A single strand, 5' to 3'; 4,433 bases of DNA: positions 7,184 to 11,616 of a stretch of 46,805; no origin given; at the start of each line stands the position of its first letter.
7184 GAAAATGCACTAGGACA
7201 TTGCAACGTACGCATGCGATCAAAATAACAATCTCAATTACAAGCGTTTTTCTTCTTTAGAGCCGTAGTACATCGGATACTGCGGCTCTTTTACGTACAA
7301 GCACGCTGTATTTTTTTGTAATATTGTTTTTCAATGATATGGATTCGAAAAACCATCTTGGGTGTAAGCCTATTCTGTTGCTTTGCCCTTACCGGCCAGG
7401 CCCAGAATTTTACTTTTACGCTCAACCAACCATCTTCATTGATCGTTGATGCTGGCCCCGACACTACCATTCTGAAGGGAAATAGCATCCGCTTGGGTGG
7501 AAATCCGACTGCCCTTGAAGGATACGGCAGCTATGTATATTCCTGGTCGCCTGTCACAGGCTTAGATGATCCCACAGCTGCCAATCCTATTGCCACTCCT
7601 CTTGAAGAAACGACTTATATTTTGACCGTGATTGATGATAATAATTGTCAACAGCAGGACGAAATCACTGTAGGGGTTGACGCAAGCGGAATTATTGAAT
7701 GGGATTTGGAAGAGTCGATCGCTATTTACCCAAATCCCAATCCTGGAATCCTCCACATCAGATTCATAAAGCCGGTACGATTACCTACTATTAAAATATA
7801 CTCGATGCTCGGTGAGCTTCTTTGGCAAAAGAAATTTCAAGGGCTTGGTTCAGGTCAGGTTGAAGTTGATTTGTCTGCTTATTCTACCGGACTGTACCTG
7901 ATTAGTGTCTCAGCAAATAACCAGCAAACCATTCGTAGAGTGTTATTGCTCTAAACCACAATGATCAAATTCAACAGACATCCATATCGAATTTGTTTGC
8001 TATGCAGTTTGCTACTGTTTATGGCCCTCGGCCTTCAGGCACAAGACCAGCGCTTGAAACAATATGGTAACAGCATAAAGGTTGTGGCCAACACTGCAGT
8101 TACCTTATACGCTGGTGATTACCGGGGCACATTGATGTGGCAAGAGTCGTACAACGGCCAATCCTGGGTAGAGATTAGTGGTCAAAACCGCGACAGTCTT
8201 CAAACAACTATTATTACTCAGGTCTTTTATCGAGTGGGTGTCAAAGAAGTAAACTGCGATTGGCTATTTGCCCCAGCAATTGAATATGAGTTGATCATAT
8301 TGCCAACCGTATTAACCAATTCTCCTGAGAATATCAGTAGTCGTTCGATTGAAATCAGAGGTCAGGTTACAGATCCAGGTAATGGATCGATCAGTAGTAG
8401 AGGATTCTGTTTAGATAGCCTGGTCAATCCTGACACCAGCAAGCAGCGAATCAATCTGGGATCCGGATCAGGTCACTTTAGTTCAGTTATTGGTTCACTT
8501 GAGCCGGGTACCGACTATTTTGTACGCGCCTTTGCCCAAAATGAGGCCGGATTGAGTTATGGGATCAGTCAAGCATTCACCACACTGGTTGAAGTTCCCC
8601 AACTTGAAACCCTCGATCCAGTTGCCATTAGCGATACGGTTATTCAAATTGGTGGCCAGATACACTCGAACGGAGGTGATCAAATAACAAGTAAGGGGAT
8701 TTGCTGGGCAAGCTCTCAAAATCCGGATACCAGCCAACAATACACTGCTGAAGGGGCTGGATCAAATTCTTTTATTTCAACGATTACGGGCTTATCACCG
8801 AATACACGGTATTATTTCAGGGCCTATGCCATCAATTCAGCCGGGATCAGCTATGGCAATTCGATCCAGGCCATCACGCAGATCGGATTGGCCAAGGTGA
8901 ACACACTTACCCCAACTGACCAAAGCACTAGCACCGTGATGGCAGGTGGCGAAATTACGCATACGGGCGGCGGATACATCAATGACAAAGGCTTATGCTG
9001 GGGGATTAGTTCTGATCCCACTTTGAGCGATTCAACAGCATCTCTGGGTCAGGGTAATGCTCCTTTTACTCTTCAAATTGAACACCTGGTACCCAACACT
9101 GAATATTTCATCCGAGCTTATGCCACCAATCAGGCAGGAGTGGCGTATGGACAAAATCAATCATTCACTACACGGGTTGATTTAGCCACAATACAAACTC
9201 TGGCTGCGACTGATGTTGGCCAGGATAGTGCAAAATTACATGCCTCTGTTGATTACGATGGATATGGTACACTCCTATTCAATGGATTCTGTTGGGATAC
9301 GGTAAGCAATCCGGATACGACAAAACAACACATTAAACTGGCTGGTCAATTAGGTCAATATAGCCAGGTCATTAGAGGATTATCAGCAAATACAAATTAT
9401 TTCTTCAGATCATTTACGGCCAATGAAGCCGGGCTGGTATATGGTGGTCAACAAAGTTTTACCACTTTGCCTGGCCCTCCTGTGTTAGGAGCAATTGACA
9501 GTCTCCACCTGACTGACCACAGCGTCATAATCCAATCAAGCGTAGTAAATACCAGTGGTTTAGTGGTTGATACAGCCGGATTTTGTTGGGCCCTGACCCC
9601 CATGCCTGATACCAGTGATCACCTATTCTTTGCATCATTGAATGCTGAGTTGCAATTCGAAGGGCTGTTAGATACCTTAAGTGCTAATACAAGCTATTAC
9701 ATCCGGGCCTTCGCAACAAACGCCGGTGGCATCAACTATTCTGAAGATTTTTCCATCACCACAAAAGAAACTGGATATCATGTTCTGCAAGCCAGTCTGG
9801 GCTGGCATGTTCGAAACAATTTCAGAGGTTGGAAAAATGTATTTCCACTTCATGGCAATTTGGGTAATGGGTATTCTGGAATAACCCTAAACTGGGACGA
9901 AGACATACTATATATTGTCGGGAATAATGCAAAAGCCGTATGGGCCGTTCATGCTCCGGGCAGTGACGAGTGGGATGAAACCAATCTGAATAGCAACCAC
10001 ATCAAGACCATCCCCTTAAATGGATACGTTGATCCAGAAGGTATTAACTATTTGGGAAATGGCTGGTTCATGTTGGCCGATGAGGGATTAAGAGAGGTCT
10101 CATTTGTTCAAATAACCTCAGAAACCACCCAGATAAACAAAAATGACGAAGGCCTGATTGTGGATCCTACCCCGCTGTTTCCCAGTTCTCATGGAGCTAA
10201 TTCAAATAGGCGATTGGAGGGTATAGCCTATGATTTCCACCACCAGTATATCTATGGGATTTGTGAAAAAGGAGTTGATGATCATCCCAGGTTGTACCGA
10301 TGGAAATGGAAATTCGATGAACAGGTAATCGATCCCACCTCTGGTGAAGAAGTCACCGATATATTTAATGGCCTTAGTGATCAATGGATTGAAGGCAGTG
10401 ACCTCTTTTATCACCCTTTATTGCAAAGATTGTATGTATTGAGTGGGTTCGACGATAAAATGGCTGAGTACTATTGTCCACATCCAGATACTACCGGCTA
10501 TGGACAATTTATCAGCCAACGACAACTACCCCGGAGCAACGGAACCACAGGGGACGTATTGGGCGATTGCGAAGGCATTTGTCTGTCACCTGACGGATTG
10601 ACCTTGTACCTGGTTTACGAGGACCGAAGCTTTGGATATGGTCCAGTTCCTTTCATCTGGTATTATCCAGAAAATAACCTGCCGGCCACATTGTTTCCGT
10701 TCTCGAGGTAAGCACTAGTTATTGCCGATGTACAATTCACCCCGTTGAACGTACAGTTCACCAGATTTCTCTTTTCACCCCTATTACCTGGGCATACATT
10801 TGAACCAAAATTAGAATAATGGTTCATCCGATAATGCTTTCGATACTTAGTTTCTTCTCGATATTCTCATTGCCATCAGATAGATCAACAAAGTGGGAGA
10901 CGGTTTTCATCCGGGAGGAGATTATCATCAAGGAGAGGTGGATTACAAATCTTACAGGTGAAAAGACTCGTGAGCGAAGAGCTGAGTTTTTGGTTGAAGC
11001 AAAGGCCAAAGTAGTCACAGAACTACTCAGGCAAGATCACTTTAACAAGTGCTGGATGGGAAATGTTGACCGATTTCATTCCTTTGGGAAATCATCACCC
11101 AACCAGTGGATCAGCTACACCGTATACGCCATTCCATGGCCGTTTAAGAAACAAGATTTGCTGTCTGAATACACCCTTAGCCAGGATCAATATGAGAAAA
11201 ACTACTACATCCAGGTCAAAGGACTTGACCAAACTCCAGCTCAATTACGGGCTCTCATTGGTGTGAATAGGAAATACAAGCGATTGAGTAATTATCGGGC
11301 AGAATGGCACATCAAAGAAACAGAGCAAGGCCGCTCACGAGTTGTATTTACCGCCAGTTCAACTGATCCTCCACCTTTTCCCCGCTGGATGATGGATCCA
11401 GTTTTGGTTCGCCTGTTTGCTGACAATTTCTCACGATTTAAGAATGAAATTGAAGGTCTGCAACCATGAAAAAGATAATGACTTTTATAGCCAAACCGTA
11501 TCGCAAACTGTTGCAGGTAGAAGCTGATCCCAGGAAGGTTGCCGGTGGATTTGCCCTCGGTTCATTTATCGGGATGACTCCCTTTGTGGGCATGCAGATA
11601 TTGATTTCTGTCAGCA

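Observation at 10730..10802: LytTR-type direct repeat in front of an operon that encodes its own LytS/LytTR pair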

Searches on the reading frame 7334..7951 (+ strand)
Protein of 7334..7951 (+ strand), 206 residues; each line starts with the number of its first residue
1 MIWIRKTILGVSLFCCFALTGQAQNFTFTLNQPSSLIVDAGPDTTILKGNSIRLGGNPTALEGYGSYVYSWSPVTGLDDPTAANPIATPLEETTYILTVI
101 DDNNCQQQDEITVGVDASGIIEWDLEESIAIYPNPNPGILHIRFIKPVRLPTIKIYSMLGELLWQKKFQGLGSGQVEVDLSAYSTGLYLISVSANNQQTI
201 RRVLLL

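Call 5: search_protein_families(library=pfam, proteins=[window:7334-7951:+])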
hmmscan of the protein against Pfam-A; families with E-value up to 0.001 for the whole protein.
window:7334-7951:+ (206 aa): 2 families
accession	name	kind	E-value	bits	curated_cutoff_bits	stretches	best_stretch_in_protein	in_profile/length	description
PF18962.6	Por_Secre_tail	-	6e-13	49.3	27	1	131-203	1-73/75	Secretion system C-terminal sorting domain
PF22352.2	K319L-like_PKD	-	4.2e-05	23.9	27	1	40-115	1-84/84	K319L-like, PKD domain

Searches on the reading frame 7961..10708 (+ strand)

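Call 5: search_protein_families(library=pfam, proteins=[window:7961-10708:+])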
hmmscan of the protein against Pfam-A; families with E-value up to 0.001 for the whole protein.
window:7961-10708:+ (916 aa): 8 families
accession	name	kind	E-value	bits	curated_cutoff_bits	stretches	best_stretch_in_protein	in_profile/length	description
PF06977.17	SdiA-regulated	-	2e-15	57.1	21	1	636-887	23-241/249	SdiA-regulated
PF25059.1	FN3_DSCAM-DSCAML_C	-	5.8e-14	52.6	39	0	370-411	46-87/89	DSCAM/DSCAML C-terminal Fn3-like domain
PF00041.27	fn3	-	6.3e-14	52.4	25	0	273-302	51-79/84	Fibronectin type III domain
PF16656.11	Pur_ac_phosph_N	-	7.4e-14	52.5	30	0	252-292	41-82/93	Purple acid Phosphatase, N-terminal domain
PF16974.11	NAR2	-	2.5e-12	47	26.6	1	364-413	88-139/142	High-affinity nitrate transporter accessory, Ig-like domain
PF10179.15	NDNF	-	5e-09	36.7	27.3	0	272-293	90-111/127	Neuron-derived neurotrophic factor, first Fn(III) domain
PF13449.12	Phytase-like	-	3.8e-06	27.4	27.6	1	637-777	5-151/284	Esterase-like activity of phytase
PF23376.1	Fn3_VIN3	-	0.00033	21.6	33.9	0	123-209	8-96/99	VIN3-like, fibronectin type-III domain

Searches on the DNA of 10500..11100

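Call 65: search_rna_families(source=window, start=10500, end=11100, threshold=evalue, max_evalue=1)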
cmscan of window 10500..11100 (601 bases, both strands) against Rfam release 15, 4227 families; matches with E-value up to 1: 0.
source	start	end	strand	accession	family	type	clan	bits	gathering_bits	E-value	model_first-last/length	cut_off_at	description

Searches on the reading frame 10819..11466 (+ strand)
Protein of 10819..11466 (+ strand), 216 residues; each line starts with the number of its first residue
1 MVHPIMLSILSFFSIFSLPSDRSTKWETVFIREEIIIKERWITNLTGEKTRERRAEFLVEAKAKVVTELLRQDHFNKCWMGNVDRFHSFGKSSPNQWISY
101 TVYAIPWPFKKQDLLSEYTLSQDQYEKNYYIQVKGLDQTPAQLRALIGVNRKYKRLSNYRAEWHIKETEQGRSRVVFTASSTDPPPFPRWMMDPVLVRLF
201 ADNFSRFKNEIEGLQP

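Call 5: search_protein_families(library=pfam, proteins=[window:10819-11466:+])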
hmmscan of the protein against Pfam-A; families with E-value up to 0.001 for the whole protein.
window:10819-11466:+ (216 aa): 0 families

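Call 6: search_protein_families(library=ncbifam, proteins=[window:10819-11466:+])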
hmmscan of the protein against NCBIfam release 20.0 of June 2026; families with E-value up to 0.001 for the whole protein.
window:10819-11466:+ (216 aa): 0 families

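Call 8: find_homologous_proteins(query=window:10819-11466:+)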
Query window:10819-11466:+ (216 aa): 4 proteins with E <= 0.001 among 118 candidates.
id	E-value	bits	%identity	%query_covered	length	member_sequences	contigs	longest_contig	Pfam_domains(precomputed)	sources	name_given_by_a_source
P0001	9.2e-140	481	100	98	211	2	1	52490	-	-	-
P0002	3.9e-44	169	39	98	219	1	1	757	-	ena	-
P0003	3.2e-43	166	40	96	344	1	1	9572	PF09835.15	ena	-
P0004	2.6e-41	160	42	87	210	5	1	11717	-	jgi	-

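Call 9: find_encoding_contigs(protein=P0003, flank=10000)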
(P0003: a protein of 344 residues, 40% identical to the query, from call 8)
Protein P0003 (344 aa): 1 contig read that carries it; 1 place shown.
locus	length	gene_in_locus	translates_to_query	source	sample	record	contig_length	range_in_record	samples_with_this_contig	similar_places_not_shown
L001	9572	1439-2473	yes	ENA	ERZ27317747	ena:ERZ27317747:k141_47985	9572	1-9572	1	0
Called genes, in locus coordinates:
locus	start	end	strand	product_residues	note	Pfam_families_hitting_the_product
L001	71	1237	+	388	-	PF00817:IMS, PF11799:IMS_C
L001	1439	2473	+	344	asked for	PF09835:DUF2062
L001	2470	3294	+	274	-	PF00106:adh_short, PF08659:KR, PF13561:adh_short_C2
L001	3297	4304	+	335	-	PF01073:3Beta_HSD, PF01370:Epimerase, PF02719:Polysacc_synt_2, PF04321:RmlD_sub_bind, PF05368:NmrA, PF13460:NAD_binding_10, PF16363:GDP_Man_Dehyd, PF07993:NAD_binding_4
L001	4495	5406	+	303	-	PF06580:His_kinase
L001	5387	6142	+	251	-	PF00072:Response_reg, PF04397:LytTR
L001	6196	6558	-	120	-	-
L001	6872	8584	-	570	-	PF18962:Por_Secre_tail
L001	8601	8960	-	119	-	PF00072:Response_reg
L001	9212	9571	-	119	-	?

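Call 10: find_encoding_contigs(protein=P0004, flank=10000)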
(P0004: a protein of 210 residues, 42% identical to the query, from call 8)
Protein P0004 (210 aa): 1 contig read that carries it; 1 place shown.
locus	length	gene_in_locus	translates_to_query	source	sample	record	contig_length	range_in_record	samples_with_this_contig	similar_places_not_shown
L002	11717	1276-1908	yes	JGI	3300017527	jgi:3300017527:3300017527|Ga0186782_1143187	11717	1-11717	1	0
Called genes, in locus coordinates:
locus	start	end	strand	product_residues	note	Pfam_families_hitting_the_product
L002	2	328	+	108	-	?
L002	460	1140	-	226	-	PF01810:LysE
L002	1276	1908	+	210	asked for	-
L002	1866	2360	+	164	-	PF09835:DUF2062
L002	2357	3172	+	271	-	PF00106:adh_short, PF08659:KR, PF13561:adh_short_C2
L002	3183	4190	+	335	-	PF01073:3Beta_HSD, PF01370:Epimerase, PF02719:Polysacc_synt_2, PF04321:RmlD_sub_bind, PF05368:NmrA, PF13460:NAD_binding_10, PF16363:GDP_Man_Dehyd, PF07993:NAD_binding_4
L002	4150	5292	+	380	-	PF06580:His_kinase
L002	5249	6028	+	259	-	PF00072:Response_reg, PF04397:LytTR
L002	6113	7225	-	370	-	PF00155:Aminotran_1_2, PF00266:Aminotran_5, PF01041:DegT_DnrJ_EryC1 (weak), PF01053:Cys_Met_Meta_PP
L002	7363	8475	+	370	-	PF03576:Peptidase_S58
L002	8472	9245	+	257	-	PF01177:Asp_Glu_race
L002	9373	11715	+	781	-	?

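Call 11: find_encoding_contigs(protein=P0002, flank=10000)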
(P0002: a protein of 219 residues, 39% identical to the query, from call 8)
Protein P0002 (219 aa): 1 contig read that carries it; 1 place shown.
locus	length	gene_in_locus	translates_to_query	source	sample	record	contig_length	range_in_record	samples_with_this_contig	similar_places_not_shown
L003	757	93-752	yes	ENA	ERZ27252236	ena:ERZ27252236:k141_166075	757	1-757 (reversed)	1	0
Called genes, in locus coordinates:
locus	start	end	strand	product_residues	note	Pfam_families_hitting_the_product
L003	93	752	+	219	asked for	-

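Call 17: find_related_loci(query=A1, collection=genome_contigs, flank=6000)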
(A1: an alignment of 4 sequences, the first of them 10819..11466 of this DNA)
Query A1 (216 aa) in genome_contigs; peptide patterns used: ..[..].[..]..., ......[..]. (x = any residue, [..] = any of these).
26 stretches matched a pattern; 1 encode a relative of the query (tblastn E <= 1e-3); 1 distinct loci.
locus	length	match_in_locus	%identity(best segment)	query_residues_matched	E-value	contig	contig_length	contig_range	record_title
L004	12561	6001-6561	46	23-208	5e-53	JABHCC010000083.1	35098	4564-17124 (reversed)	MAG: Bacteroidetes bacterium isolate SI037_bin1 k141_1155518, whole genome shotgun sequence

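Call 18: find_related_loci(query=A1, collection=metagenome_contigs, flank=6000)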
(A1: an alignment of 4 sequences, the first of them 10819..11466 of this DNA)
Query A1 (216 aa) in metagenome_contigs; peptide patterns used: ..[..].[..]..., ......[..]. (x = any residue, [..] = any of these).
34 stretches matched a pattern; 3 encode a relative of the query (tblastn E <= 1e-3); 3 distinct loci.
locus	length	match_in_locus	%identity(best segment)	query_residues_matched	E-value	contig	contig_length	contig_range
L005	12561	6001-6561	46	23-208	7e-53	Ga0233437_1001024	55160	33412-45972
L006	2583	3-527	43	39-212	2e-44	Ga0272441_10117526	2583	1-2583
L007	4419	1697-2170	31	1-207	8e-30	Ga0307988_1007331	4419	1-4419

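Call 41: predict_structure(alignment_id=A1)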
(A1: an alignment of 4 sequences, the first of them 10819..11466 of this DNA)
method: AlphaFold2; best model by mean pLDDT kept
length: 216 residues; sequences in the alignment: 4
mean_pLDDT: 76.3   pTM: 0.74
mean pLDDT of the five models: 76.3, 74.7, 73.6, 72.9, 70.8
residues with pLDDT >= 90: 36; 70-90: 125; 50-70: 36; < 50: 19
segments of 3 or more residues with pLDDT < 50: 1-17
pLDDT, mean of each block of 10 residues (from residue 1): 43 50 88 90 84 90 84 72 76 82 67 83 82 83 74 73 89 89 64 77 74 57
secondary structure, 60 per line:
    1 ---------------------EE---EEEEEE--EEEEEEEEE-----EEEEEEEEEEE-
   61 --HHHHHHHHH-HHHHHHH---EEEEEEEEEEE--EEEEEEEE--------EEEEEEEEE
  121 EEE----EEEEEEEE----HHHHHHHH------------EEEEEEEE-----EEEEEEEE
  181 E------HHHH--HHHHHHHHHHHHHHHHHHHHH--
elements in order: E27-32 E35-43 E49-59 H63-71 H73-79 E83-93 E96-103 E112-123 E128-135 H140-147 E160-167 E173-181 H188-191 H194-214

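Call 44: fold_search(model_id=the predicted structure, library=pdb)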
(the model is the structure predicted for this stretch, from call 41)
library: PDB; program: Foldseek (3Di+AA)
matches with E <= 10: 1340; with E <= 0.001: 199
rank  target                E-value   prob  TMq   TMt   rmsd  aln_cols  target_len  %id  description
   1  3qsz_A                3.2e-09  1.00  0.62  0.73   4.9       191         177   18  Crystal Structure of the STAR-related lipid transfer protein (fragment 25-204) from Xanthomonas axonopodis at the reso (released 2011-04-20)
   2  2r55_A                5.2e-09  1.00  0.60  0.62   4.9       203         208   10  Human StAR-related lipid transfer protein 5 (released 2007-09-18)
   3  3qsz_B                5.5e-09  1.00  0.63  0.74   4.8       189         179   17  Crystal Structure of the STAR-related lipid transfer protein (fragment 25-204) from Xanthomonas axonopodis at the reso (released 2011-04-20)
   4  6l1m                  1.5e-08  1.00  0.61  0.66   4.2       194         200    8  Structure of human StAR-related lipid transfer protein 4 mutant - LWNI107-110GG (released 2019-10-30)
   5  2pso_A                1.8e-08  1.00  0.54  0.58   5.5       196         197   16  Human StarD13 (DLC2) lipid transfer and protein localization domain (released 2007-05-15)
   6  6ser                  1.9e-08  1.00  0.65  0.58   4.4       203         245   12  Crystal structure of human STARD10 (released 2020-08-26)
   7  2mou_MODEL_1_A        2.7e-08  1.00  0.60  0.59   4.6       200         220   12  Solution structure of StAR-related lipid transfer domain protein 6 (STARD6) (released 2014-05-21)
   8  5i9j                  4.0e-08  1.00  0.57  0.57   5.3       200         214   12  Structure of the cholesterol and lutein-binding domain of human STARD3 at 1.74A (released 2016-03-16)
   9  2e3m                  4.2e-08  1.00  0.60  0.55   5.2       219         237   13  Crystal structure of CERT START domain (released 2007-12-18)
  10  6iez                  6.5e-08  1.00  0.62  0.59   4.9       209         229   13  Crystal structure of CERT START domain in complex with compound B16 (released 2019-02-27)
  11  2z9z                  6.9e-08  1.00  0.61  0.56   5.3       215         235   12  Crystal structure of CERT START domain(N504A mutant), in complex with C10-diacylglycerol (released 2008-02-12)
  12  1em2                  6.9e-08  1.00  0.57  0.58   5.4       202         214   13  Star-related lipid transport domain of MLN64 (released 2000-05-02)
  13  6l1d_A                7.3e-08  1.00  0.60  0.64   4.3       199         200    8  Structure of human StAR-related lipid transfer protein 4 (released 2019-10-30)
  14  5zyh                  7.7e-08  1.00  0.63  0.60   4.2       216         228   11  Crystal structure of CERT START domain in complex with compound E5 (released 2019-02-27)
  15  6j81                  8.6e-08  1.00  0.61  0.59   4.8       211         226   12  Crystal structure of CERT START domain in complex with compound E14 (released 2019-02-27)
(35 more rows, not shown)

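Call 70: search_protein_families(library=pfam, proteins=[window:10819-11466:+], max_evalue=1)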
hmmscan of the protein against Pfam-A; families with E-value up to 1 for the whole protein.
window:10819-11466:+ (216 aa): 1 family
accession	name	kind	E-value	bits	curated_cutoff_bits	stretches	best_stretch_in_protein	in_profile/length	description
PF10604.15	Polyketide_cyc2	-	0.0016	19.1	27.4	1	155-205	83-131/142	Polyketide cyclase / dehydrase and lipid transport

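Call 83: search_protein_representatives(alignment_id=A1)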
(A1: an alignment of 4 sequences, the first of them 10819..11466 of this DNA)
Query: 4 sequences, 217 profile positions. Proteins with E-value up to 0.001 (for the whole library): 1238; up to 1e-10: 277; up to 1e-30: 31. The best 150 are listed.
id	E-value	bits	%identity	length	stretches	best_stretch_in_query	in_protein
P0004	2.6e-107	373.3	-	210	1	10-214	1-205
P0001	4.9e-103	359.3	-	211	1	6-216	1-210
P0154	2.3e-44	167.5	-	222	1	8-215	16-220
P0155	7.3e-44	165.9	-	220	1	16-213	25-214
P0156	2.3e-41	157.7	-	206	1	22-209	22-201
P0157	1.1e-40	155.5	-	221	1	16-213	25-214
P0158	5.3e-40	153.3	-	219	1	19-212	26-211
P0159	1.7e-38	148.3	-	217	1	18-212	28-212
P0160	5.3e-38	146.7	-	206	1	16-211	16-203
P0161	7.1e-38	146.3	-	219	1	24-212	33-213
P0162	2.9e-37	144.3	-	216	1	8-213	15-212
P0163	6.9e-37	143.1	-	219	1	19-212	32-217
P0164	1.9e-36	141.6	-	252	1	17-212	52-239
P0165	2.1e-36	141.5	-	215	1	38-212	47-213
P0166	5.0e-36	140.3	-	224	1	13-213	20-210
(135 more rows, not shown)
